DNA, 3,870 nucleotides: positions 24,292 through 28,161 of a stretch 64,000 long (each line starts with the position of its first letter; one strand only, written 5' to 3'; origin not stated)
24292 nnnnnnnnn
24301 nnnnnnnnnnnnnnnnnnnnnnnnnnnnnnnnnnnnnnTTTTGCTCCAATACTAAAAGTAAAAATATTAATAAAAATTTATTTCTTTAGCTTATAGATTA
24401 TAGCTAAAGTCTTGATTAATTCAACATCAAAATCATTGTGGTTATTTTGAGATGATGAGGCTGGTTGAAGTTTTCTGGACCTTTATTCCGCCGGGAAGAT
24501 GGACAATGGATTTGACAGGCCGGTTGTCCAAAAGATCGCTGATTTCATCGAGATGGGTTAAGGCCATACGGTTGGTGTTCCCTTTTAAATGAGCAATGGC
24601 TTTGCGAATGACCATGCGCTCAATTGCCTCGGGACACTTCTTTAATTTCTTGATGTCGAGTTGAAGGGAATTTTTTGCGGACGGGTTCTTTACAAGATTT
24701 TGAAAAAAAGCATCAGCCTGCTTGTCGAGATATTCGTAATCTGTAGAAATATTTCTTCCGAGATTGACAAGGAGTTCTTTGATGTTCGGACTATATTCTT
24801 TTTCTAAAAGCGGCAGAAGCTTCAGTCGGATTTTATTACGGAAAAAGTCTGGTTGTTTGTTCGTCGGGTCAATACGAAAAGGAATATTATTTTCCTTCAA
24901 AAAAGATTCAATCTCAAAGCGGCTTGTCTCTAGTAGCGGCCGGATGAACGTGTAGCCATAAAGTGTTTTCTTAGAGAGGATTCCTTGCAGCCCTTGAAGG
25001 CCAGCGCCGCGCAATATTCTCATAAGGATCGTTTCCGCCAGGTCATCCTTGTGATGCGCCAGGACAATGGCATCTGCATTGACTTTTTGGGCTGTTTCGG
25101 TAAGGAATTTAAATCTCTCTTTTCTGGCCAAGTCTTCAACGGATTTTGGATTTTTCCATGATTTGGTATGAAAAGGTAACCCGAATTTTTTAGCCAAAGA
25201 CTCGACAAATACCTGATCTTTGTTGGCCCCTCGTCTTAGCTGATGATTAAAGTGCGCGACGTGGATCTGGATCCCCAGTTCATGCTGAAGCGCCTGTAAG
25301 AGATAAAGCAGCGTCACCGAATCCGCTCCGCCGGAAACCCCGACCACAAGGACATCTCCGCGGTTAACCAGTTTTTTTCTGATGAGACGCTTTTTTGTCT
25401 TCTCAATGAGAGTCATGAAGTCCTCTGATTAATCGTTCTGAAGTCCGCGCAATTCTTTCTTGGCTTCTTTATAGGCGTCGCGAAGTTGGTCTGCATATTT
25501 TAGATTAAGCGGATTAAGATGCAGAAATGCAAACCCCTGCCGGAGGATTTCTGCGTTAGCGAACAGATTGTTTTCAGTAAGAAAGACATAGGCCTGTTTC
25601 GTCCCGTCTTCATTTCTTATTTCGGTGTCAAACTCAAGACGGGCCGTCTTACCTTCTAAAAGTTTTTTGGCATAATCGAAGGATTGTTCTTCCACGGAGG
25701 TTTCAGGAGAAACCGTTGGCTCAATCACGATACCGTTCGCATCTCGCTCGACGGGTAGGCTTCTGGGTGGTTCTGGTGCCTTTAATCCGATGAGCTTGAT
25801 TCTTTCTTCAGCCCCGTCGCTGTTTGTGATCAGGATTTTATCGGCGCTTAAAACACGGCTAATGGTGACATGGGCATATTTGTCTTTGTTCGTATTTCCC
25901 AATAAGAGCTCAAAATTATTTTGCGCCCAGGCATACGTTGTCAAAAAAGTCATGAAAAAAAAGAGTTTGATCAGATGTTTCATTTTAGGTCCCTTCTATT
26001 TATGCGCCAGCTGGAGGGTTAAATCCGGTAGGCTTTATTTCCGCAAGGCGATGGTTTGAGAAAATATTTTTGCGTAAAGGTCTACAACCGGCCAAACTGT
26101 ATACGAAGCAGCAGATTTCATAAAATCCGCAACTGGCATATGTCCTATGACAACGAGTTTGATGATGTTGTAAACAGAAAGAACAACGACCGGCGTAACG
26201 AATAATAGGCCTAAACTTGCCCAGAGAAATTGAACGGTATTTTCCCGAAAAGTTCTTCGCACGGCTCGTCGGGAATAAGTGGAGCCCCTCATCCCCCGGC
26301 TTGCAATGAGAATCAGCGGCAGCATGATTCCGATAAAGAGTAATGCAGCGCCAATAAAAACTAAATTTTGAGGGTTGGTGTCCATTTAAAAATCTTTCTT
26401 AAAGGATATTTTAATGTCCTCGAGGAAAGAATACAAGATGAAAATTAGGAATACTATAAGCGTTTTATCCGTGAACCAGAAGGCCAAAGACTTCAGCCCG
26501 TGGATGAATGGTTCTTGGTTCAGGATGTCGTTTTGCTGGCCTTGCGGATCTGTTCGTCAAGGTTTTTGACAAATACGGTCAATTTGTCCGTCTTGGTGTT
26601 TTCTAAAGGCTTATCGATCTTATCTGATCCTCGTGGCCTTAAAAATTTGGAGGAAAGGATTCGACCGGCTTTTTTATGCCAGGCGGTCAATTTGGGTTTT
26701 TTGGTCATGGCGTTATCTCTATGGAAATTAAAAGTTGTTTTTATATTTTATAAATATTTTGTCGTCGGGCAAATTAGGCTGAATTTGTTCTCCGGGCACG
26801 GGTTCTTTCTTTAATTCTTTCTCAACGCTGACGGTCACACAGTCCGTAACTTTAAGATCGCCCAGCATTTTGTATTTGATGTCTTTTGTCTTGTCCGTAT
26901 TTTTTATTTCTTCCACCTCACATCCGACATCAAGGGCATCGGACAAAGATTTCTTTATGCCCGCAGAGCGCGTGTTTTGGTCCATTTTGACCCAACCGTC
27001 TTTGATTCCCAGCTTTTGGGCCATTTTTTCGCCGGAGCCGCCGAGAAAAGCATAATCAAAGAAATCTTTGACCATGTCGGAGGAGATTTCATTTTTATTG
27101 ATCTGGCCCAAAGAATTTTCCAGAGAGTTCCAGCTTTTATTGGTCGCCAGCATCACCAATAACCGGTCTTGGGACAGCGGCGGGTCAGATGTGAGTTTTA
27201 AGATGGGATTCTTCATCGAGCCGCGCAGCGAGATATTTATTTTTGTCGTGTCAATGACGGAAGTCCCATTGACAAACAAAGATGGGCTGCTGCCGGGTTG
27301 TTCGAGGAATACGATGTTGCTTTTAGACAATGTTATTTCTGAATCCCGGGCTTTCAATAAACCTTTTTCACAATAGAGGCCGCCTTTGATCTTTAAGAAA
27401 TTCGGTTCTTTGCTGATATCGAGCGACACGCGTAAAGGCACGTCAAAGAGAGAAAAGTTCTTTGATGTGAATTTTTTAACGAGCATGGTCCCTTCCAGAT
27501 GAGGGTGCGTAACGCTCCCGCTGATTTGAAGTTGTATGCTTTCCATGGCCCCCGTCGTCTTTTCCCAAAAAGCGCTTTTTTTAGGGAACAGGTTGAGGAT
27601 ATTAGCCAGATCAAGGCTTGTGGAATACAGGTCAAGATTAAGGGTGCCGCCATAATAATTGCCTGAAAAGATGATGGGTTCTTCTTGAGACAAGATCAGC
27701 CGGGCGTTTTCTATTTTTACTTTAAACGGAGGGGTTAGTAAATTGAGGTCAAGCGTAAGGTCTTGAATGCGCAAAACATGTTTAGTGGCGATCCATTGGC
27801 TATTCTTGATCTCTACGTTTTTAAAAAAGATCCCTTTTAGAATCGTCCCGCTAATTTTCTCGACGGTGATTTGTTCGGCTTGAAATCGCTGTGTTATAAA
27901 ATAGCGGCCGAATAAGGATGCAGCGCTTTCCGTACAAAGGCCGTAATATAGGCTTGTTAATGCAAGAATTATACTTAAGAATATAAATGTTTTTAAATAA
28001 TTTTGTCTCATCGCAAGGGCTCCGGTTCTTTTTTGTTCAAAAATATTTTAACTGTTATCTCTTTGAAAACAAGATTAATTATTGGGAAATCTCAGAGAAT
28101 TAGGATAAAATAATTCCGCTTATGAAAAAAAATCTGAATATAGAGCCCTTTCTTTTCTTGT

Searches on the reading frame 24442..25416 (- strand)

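Call 13: search_protein_families(library=pfam, proteins=[window:24442-25416:-], max_evalue=0.001)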
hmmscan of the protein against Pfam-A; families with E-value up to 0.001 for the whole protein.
window:24442-25416:- (324 aa): 1 family
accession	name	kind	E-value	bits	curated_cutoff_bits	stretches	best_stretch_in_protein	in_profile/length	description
PF01171.26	ATP_bind_3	-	2.1e-55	187.7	27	1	23-197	2-180/182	PP-loop family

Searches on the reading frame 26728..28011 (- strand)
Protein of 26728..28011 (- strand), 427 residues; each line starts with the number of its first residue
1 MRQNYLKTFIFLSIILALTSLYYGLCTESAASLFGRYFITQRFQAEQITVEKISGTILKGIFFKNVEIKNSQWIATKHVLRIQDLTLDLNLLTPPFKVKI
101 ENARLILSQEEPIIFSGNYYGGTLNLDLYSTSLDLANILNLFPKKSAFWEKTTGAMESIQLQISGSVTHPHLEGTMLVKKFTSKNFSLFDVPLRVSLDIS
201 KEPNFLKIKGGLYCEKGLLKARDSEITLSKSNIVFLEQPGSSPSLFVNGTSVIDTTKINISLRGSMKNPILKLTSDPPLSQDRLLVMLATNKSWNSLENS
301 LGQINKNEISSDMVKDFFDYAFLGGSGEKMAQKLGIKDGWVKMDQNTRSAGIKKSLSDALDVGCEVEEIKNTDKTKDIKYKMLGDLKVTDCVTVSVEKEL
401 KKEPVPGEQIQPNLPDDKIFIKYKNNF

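Call 13: search_protein_families(library=pfam, proteins=[window:26728-28011:-], max_evalue=0.001)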
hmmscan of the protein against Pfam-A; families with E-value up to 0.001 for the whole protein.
window:26728-28011:- (427 aa): 1 family
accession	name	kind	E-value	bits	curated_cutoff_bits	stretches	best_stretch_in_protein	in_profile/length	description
PF04357.19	TamB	-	3.5e-10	40.1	22.4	1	195-347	150-306/381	TamB, inner membrane protein subunit of TAM complex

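Call 45: search_protein_families(library=pfam, proteins=[window:26728-28011:-], max_evalue=10)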
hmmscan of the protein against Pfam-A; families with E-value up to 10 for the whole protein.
window:26728-28011:- (427 aa): 1 family
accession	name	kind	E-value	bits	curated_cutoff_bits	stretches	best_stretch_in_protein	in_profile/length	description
PF04357.19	TamB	-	3.5e-10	40.1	22.4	1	195-347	150-306/381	TamB, inner membrane protein subunit of TAM complex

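Call 56: search_protein_families(library=ncbifam, proteins=[window:26728-28011:-], max_evalue=0.01)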
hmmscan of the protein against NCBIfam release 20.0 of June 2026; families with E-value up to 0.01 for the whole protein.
window:26728-28011:- (427 aa): 0 families
